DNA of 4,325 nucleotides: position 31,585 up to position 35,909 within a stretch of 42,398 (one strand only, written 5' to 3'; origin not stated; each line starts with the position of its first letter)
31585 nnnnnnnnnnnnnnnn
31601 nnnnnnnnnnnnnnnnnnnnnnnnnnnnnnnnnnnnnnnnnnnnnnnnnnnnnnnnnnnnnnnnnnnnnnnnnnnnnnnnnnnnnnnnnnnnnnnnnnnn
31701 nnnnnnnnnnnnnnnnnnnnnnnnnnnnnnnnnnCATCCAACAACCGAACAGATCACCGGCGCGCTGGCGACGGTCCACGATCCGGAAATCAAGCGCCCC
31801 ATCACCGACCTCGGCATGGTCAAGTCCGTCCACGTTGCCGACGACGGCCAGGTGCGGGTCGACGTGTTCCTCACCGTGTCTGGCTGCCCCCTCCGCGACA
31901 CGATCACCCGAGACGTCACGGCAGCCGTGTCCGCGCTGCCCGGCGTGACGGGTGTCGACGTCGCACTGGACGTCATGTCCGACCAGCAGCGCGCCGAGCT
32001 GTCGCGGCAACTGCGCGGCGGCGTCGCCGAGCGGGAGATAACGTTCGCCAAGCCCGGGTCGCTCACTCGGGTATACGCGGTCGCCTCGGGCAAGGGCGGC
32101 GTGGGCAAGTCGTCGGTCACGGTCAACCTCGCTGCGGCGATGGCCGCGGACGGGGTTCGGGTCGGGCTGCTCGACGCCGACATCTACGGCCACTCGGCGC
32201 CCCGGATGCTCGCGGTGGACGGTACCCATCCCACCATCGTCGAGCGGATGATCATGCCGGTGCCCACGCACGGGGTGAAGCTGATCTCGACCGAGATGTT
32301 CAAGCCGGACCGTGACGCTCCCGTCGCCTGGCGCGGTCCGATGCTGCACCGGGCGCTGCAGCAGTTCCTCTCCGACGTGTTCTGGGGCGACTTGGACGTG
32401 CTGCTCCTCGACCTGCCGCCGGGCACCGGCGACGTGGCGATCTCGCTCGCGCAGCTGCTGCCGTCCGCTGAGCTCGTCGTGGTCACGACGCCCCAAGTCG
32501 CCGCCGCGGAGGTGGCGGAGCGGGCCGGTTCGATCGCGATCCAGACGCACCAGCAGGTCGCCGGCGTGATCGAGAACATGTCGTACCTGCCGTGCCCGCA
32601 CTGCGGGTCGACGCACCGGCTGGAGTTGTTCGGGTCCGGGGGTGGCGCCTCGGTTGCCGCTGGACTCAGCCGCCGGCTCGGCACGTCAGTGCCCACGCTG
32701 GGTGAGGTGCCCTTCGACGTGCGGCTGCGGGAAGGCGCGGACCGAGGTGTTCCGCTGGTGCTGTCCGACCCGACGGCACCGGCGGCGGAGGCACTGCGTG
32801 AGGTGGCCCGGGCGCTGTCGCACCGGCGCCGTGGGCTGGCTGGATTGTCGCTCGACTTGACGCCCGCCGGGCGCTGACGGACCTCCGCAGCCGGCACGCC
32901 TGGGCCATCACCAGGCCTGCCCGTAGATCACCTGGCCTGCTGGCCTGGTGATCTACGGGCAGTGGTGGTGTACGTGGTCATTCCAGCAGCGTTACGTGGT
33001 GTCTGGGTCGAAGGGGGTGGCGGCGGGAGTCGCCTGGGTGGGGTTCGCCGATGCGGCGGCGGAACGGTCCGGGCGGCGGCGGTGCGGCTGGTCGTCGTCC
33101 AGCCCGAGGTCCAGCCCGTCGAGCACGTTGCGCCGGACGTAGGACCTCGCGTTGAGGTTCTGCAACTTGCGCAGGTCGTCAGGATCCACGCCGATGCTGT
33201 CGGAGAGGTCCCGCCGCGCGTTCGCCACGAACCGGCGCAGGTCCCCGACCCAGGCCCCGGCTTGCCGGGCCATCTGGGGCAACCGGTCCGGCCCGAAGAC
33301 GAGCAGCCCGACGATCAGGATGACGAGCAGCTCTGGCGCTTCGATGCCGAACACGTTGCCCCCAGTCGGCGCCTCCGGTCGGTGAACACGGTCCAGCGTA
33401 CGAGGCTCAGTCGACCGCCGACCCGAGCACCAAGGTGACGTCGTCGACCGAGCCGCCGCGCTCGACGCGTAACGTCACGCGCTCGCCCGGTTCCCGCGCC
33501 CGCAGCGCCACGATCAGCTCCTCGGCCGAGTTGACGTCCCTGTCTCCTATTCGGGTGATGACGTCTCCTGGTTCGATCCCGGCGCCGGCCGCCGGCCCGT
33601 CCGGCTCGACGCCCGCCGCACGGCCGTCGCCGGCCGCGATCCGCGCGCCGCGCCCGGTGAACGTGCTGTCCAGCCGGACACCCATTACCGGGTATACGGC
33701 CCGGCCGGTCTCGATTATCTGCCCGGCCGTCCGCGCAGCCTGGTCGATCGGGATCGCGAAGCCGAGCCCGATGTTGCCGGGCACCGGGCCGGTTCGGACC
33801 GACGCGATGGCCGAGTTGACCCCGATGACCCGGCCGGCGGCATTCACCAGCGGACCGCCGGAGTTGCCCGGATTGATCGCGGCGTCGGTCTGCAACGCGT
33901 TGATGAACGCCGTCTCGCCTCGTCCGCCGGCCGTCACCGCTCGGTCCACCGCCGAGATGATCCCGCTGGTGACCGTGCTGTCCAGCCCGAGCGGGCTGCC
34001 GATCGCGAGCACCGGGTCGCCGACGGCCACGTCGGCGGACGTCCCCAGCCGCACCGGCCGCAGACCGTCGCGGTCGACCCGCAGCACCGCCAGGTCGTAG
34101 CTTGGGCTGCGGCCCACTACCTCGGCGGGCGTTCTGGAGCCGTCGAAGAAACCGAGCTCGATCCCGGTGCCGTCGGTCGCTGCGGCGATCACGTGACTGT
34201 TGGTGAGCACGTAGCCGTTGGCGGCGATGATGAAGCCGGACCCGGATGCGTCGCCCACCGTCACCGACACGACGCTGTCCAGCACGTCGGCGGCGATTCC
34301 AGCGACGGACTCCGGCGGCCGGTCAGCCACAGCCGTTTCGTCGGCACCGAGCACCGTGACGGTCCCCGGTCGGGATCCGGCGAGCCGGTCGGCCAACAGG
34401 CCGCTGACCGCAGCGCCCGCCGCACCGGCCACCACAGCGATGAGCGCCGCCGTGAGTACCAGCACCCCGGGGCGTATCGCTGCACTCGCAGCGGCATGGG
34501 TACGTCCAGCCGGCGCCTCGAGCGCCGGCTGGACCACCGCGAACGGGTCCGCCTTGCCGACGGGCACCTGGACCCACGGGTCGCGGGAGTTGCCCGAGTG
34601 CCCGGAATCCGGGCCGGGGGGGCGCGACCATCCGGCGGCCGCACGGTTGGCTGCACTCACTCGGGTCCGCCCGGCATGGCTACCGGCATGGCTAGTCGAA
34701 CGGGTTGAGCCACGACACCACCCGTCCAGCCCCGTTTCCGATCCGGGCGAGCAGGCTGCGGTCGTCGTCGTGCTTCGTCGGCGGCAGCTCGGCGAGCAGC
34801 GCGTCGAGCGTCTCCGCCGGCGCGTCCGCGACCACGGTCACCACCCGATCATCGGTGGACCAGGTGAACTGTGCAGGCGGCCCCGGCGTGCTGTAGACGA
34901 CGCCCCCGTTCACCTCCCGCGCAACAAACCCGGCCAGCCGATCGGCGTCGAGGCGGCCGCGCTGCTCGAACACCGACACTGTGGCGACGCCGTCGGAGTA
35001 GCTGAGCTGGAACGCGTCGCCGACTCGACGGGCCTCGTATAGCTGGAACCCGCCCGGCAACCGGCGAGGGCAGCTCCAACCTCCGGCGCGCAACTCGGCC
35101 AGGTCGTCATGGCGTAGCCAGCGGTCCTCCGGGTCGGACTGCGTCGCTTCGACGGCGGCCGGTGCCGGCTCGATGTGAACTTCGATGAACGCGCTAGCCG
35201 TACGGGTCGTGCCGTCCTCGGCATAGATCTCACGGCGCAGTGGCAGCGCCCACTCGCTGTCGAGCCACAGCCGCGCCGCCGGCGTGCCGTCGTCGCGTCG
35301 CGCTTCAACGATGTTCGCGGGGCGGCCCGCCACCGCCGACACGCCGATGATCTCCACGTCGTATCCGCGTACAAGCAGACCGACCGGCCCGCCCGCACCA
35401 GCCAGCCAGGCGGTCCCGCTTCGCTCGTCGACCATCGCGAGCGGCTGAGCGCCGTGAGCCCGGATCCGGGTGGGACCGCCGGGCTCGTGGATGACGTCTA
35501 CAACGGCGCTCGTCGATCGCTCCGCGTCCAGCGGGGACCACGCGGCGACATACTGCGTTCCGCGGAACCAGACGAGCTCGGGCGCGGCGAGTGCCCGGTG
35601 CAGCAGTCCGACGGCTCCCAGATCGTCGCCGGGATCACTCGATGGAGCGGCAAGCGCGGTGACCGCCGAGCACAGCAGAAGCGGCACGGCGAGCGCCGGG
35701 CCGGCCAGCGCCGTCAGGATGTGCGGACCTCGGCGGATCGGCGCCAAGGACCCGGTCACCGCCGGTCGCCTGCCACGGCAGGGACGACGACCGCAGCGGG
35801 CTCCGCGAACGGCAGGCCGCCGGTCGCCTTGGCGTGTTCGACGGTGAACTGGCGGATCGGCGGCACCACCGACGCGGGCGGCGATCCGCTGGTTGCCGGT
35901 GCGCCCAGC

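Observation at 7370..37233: Dispersed ~80-90 nt palindromic repeat family: six intergenic copies plus a relic in 42 kb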

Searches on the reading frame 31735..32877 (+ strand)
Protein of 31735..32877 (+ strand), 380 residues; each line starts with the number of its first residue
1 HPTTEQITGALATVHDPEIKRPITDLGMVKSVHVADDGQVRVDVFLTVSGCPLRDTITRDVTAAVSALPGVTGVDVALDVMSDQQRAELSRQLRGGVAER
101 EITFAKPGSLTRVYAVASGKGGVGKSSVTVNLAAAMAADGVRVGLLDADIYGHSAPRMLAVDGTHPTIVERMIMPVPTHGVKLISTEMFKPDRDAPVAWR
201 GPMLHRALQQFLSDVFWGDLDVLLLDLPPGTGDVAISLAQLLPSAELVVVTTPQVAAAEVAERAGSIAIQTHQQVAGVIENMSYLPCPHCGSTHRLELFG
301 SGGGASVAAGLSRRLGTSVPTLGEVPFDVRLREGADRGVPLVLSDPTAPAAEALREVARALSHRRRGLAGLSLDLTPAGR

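Call 56: find_homologous_proteins(query=window:31735-32877:+, max_evalue=1e-60)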
Query window:31735-32877:+ (380 aa): 8000 proteins with E <= 1e-60 among 8000 candidates; the best 120 are listed.
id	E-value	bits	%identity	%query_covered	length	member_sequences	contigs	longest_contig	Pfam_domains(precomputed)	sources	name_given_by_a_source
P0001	4.8e-242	821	100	100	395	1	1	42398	PF10609.16,PF01656.30,PF01883.25,PF13614.13,PF09140.18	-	-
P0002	5.8e-217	738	88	100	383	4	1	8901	PF10609.16,PF01656.30,PF01883.25,PF13614.13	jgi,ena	-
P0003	1.3e-215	734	89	99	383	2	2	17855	PF00142.25,PF10609.16,PF01656.30,PF01883.25,PF13614.13,PF09140.18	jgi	jgi:ATP-binding protein involved in chromosome partitioning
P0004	1.2e-214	730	88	99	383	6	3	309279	PF10609.16,PF01656.30,PF01883.25,PF13614.13,PF09140.18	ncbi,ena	-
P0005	1.2e-214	730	88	99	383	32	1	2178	PF10609.16,PF01656.30,PF01883.25,PF13614.13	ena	-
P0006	1.1e-213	727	87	100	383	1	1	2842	PF10609.16,PF01656.30,PF01883.25,PF13614.13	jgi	jgi:ATP-binding protein involved in chromosome partitioning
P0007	1.6e-213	727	87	100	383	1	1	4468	PF10609.16,PF01656.30,PF01883.25,PF13614.13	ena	-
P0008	3.5e-213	726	88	99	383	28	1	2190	PF10609.16,PF01656.30,PF01883.25,PF13614.13,PF09140.18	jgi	jgi:ATP-binding protein involved in chromosome partitioning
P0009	5.6e-213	725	86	100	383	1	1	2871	PF10609.16,PF01656.30,PF01883.25,PF13614.13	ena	-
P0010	5.9e-213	725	87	100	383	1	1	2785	PF10609.16,PF01656.30,PF01883.25,PF13614.13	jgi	jgi:ATP-binding protein involved in chromosome partitioning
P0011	6.6e-213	725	88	99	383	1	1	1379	PF10609.16,PF01656.30,PF01883.25,PF13614.13,PF09140.18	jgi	jgi:ATP-binding protein involved in chromosome partitioning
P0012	7.1e-213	725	87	100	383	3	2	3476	PF00142.25,PF10609.16,PF01656.30,PF01883.25,PF13614.13,PF09140.18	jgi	jgi:ATP-binding protein involved in chromosome partitioning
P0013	1.0e-212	724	88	100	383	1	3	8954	PF10609.16,PF01656.30,PF01883.25,PF13614.13,PF09140.18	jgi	jgi:ATP-binding protein involved in chromosome partitioning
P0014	1.2e-212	724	87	100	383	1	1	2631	PF00142.25,PF10609.16,PF01656.30,PF01883.25,PF13614.13,PF09140.18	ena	-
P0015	1.4e-212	724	88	99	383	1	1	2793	PF00142.25,PF10609.16,PF01656.30,PF01883.25,PF13614.13,PF09140.18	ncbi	ncbi:MAG TPA: Mrp/NBP35 family ATP-binding protein [Jiangellaceae bacterium]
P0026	5.4e-211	718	86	100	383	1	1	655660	PF10609.16,PF01656.30,PF01883.25,PF13614.13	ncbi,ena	-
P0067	2.0e-195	667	80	99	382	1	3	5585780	PF00142.25,PF10609.16,PF01656.30,PF01883.25,PF13614.13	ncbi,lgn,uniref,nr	ncbi:Mrp/NBP35 family ATP-binding protein [Jiangella gansuensis]|uniref:Mrp/NBP35 family ATP-binding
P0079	2.3e-193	660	79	99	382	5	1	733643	PF10609.16,PF01656.30,PF01883.25,PF13614.13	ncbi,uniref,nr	ncbi:Mrp/NBP35 family ATP-binding protein [Phytoactinopolyspora limicola]|uniref:Mrp/NBP35 family AT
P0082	4.0e-192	656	79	99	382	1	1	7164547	PF10609.16,PF01656.30,PF01883.25,PF13614.13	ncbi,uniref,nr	ncbi:Mrp/NBP35 family ATP-binding protein [Jiangella mangrovi]|uniref:Iron-sulfur cluster carrier pr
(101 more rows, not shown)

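Call 57: find_encoding_contigs(protein=P0004, flank=10000, max_places=3)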
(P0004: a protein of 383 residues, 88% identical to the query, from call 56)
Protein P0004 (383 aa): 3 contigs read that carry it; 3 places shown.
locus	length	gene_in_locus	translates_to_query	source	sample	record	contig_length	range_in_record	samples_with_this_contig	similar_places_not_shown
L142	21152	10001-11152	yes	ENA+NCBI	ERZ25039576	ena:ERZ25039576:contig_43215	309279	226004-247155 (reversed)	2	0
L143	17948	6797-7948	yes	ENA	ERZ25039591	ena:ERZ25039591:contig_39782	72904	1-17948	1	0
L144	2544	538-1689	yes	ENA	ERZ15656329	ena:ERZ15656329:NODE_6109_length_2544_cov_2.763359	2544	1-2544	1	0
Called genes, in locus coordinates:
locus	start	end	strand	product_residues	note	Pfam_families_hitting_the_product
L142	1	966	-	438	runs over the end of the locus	PF01565:FAD_binding_4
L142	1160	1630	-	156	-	PF11181:YflT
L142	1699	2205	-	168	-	PF01844:HNH, PF14279:HNH_5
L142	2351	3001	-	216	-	-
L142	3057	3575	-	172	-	-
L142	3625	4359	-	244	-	-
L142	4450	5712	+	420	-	PF05239:PRC (faint), PF26205:SH3_actinomycetes, PF03448:MgtE_N, PF00571:CBS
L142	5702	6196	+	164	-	PF06210:DUF1003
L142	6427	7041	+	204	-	PF09819:ABC_cobalt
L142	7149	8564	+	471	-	PF00005:ABC_tran, PF02463:SMC_N (faint), PF13304:AAA_21 (faint), PF13481:AAA_25 (faint), PF13555:AAA_29 (faint), PF00005:ABC_tran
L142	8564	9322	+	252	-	PF02361:CbiQ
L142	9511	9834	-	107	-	PF01047:MarR, PF12802:MarR_2, PF13412:HTH_24 (faint)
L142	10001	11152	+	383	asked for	PF01883:FeS_assembly_P, PF01656:CbiA, PF09140:MipZ (weak), PF10609:ParA, PF13614:AAA_31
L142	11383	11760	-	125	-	PF02416:TatA_B_E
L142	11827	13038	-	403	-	PF00089:Trypsin, PF13365:Trypsin_2, PF13180:PDZ_2, PF17820:PDZ_6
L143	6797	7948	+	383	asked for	PF01883:FeS_assembly_P, PF01656:CbiA, PF09140:MipZ (weak), PF10609:ParA, PF13614:AAA_31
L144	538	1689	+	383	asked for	PF01883:FeS_assembly_P, PF01656:CbiA, PF09140:MipZ (weak), PF10609:ParA, PF13614:AAA_31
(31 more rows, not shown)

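Call 58: find_encoding_contigs(protein=P0026, flank=10000, max_places=2)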
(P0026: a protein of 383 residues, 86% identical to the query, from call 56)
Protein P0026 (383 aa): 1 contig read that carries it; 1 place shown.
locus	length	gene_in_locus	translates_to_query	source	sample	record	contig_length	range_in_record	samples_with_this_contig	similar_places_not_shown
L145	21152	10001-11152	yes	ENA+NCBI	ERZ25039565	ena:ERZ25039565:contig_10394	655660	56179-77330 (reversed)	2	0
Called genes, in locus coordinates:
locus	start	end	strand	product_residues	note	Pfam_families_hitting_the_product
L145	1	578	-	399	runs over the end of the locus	PF02771:Acyl-CoA_dh_N, PF02770:Acyl-CoA_dh_M, PF00441:Acyl-CoA_dh_1, PF08028:Acyl-CoA_dh_2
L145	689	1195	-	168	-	PF01844:HNH (faint), PF14279:HNH_5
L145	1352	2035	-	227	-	PF01553:Acyltransferase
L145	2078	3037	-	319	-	PF03328:HpcH_HpaI, PF15617:C-C_Bond_Lyase (weak), PF22484:DUF6986 (weak)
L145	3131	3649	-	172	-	-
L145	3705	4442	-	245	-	-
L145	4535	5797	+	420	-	PF05239:PRC (faint), PF26205:SH3_actinomycetes, PF03448:MgtE_N, PF00571:CBS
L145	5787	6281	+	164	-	PF06210:DUF1003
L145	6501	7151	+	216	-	PF09819:ABC_cobalt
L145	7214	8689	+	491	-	PF00005:ABC_tran, PF01078:Mg_chelatase (faint), PF02463:SMC_N (faint), PF03193:RsgA_GTPase (faint), PF05729:NACHT (faint), PF13191:AAA_16 (faint), PF13555:AAA_29 (weak), PF00005:ABC_tran, +7 more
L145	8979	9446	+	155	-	PF02361:CbiQ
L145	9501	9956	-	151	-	PF01047:MarR, PF12802:MarR_2, PF13412:HTH_24 (weak)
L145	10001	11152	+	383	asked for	PF01883:FeS_assembly_P, PF01656:CbiA, PF10609:ParA, PF13614:AAA_31 (weak)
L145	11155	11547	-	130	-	PF02416:TatA_B_E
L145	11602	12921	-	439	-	PF00089:Trypsin, PF13365:Trypsin_2, PF00595:PDZ (faint), PF13180:PDZ_2, PF17820:PDZ_6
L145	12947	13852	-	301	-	PF03888:MucB_RseB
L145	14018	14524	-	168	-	-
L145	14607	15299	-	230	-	PF04542:Sigma70_r2, PF08281:Sigma70_r4_2, PF04545:Sigma70_r4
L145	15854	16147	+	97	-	PF01596:Methyltransf_3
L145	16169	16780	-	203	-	-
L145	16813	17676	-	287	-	PF00171:Aldedh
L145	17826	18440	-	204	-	PF00171:Aldedh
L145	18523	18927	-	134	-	PF21853:DUF6912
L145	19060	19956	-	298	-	PF01734:Patatin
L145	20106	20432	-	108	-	PF06974:WS_DGAT_C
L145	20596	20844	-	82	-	PF03007:WS_DGAT_cat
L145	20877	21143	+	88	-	-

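Call 59: find_encoding_contigs(protein=P0067, flank=10000, max_places=1)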
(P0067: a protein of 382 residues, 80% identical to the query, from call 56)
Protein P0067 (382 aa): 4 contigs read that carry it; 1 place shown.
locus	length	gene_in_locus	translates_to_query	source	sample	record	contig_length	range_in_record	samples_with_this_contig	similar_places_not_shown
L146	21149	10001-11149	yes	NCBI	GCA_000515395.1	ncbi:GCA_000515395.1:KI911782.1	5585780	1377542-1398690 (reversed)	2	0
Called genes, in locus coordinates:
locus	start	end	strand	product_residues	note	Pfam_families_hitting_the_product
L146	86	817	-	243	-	PF01553:Acyltransferase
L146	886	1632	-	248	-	-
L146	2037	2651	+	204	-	PF09819:ABC_cobalt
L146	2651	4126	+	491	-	PF20703:nSTAND1 (faint), PF25199:nSTAND_NTPase5 (faint), PF00005:ABC_tran, PF01078:Mg_chelatase (faint), PF02463:SMC_N (faint), PF13555:AAA_29 (weak), PF13304:AAA_21 (weak), PF00005:ABC_tran, +6 more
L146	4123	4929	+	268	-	PF02361:CbiQ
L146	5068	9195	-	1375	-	PF06283:ThuA, PF07995:GSDH, PF00801:PKD, PF18911:PKD_4, PF03422:CBM_6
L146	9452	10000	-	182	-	PF01047:MarR, PF12802:MarR_2, PF13412:HTH_24 (weak)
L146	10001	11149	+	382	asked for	PF01883:FeS_assembly_P, PF00142:Fer4_NifH (faint), PF01656:CbiA, PF10609:ParA, PF13614:AAA_31 (weak)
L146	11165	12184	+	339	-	-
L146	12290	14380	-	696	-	-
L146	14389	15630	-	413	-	PF02746:MR_MLE_N, PF13378:MR_MLE_C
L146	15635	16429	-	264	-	PF00106:adh_short, PF01370:Epimerase (weak), PF08659:KR, PF13561:adh_short_C2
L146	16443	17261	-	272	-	PF00528:BPD_transp_1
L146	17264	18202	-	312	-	PF00528:BPD_transp_1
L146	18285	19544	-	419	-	PF13416:SBP_bac_8, PF01547:SBP_bac_1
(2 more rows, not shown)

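Call 71: find_encoding_contigs(protein=P0082, flank=10000, max_places=1)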
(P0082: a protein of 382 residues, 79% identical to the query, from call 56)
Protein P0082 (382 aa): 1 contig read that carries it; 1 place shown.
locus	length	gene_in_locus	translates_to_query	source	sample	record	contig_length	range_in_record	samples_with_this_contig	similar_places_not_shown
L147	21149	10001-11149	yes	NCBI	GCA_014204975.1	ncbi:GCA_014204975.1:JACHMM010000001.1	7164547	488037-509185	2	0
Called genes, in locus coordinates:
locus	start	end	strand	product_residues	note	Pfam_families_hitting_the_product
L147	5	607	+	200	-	PF09819:ABC_cobalt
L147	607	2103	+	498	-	PF00005:ABC_tran, PF01078:Mg_chelatase (faint), PF02463:SMC_N (faint), PF13476:AAA_23 (faint), PF13555:AAA_29 (weak), PF13191:AAA_16 (weak), PF13304:AAA_21 (weak), PF00005:ABC_tran, +10 more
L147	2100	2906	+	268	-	PF02361:CbiQ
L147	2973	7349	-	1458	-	PF06283:ThuA, PF07995:GSDH, PF00801:PKD, PF18911:PKD_4, PF22352:K319L-like_PKD (faint), PF03422:CBM_6, PF00801:PKD, PF18911:PKD_4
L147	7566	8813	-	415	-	PF00872:Transposase_mut, PF10551:MULE (faint)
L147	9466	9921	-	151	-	PF01047:MarR, PF12802:MarR_2, PF13412:HTH_24 (weak)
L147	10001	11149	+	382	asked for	PF01883:FeS_assembly_P, PF01656:CbiA, PF10609:ParA, PF13614:AAA_31 (weak)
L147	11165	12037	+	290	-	-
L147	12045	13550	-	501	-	PF00394:Cu-oxidase (faint), PF07731:Cu-oxidase_2 (weak), PF07732:Cu-oxidase_3, PF07731:Cu-oxidase_2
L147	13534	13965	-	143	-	-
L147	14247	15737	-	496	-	PF00672:HAMP (weak), PF00512:HisKA, PF02518:HATPase_c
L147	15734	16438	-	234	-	PF00072:Response_reg, PF00486:Trans_reg_C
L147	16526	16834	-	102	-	-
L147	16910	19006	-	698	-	-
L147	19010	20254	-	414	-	PF02746:MR_MLE_N, PF13378:MR_MLE_C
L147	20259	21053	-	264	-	PF00106:adh_short, PF01370:Epimerase (weak), PF08659:KR, PF13561:adh_short_C2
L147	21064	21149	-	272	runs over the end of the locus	PF00528:BPD_transp_1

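Call 72: find_encoding_contigs(protein=P0079, flank=10000, max_places=1)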
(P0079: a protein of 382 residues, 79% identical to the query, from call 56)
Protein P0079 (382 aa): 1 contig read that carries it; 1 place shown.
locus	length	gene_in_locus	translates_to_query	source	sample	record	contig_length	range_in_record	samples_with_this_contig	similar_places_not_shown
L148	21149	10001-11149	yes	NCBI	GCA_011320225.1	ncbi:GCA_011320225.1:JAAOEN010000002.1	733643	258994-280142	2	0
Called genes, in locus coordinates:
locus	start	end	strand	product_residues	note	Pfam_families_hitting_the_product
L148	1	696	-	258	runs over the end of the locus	PF00005:ABC_tran, PF13304:AAA_21 (faint)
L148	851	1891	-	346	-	PF12974:Phosphonate-bd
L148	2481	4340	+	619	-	PF02720:DUF222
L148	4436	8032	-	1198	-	PF00486:Trans_reg_C (weak), PF03704:BTAD, PF13401:AAA_22 (faint), PF13191:AAA_16 (weak)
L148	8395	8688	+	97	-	-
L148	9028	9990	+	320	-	PF00892:EamA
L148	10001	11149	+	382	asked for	PF01883:FeS_assembly_P, PF01656:CbiA, PF10609:ParA, PF13614:AAA_31 (weak)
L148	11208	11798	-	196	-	PF02416:TatA_B_E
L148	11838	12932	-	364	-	PF00089:Trypsin, PF13365:Trypsin_2, PF13180:PDZ_2, PF00595:PDZ (weak), PF17820:PDZ_6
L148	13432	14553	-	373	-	PF03888:MucB_RseB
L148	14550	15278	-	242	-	PF13490:zf-HC2 (weak)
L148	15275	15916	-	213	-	PF04542:Sigma70_r2, PF08281:Sigma70_r4_2, PF04545:Sigma70_r4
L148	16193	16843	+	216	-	PF01596:Methyltransf_3, PF13847:Methyltransf_31, PF08241:Methyltransf_11 (weak), PF13578:Methyltransf_24, PF13649:Methyltransf_25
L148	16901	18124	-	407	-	PF00483:NTP_transferase, PF12804:NTP_transf_3 (weak), PF24894:Hexapep_GlmU, PF25247:LbH_GLGC (faint), PF25084:LbH_EIF2B (weak), PF25087:GMPPB_C (faint)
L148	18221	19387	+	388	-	PF08323:Glyco_transf_5 (weak), PF13439:Glyco_transf_4, PF13579:Glyco_trans_4_4, PF20706:GT4-conflict, PF00534:Glycos_transf_1, PF13692:Glyco_trans_1_4, PF13524:Glyco_trans_1_2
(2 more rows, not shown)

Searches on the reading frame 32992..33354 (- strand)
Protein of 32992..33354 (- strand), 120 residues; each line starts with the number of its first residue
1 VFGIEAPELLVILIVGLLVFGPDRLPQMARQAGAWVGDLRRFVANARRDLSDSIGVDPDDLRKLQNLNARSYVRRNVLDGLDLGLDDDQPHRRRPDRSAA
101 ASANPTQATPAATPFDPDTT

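Call 8: search_protein_families(library=pfam, proteins=[window:32992-33354:-])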
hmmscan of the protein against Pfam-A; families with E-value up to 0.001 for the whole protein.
window:32992-33354:- (120 aa): 1 family
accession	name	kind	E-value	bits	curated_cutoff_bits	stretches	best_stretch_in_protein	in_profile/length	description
PF02416.21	TatA_B_E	-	4.5e-10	39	21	1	6-34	3-31/53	mttA/Hcf106 family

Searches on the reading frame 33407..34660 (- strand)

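Call 8: search_protein_families(library=pfam, proteins=[window:33407-34660:-])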
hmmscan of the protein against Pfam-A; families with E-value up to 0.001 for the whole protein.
window:33407-34660:- (417 aa): 5 families
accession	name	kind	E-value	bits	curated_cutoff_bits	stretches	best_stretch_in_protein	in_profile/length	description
PF13365.12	Trypsin_2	-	1.3e-35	123.7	27.6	1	140-281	1-144/144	Trypsin-like peptidase domain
PF00089.32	Trypsin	-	2.1e-18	67.4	20.6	1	131-293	16-206/220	Trypsin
PF13180.12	PDZ_2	-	3.6e-14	53.2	27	1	325-410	2-78/80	PDZ domain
PF17820.7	PDZ_6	-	2.8e-09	37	27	1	349-401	3-54/54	PDZ domain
PF00595.29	PDZ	-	7.2e-08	33.1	23.2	1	349-399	30-80/81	PDZ domain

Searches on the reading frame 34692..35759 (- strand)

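Call 8: search_protein_families(library=pfam, proteins=[window:34692-35759:-])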
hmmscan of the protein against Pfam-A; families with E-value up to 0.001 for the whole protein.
window:34692-35759:- (355 aa): 2 families
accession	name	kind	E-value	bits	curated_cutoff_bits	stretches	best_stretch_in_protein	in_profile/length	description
PF03888.20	MucB_RseB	-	2.9e-08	34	22.3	1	105-204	73-173/178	MucB/RseB N-terminal domain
PF17188.9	MucB_RseB_C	-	0.00021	21.8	30.1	1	227-323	6-94/97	MucB/RseB C-terminal domain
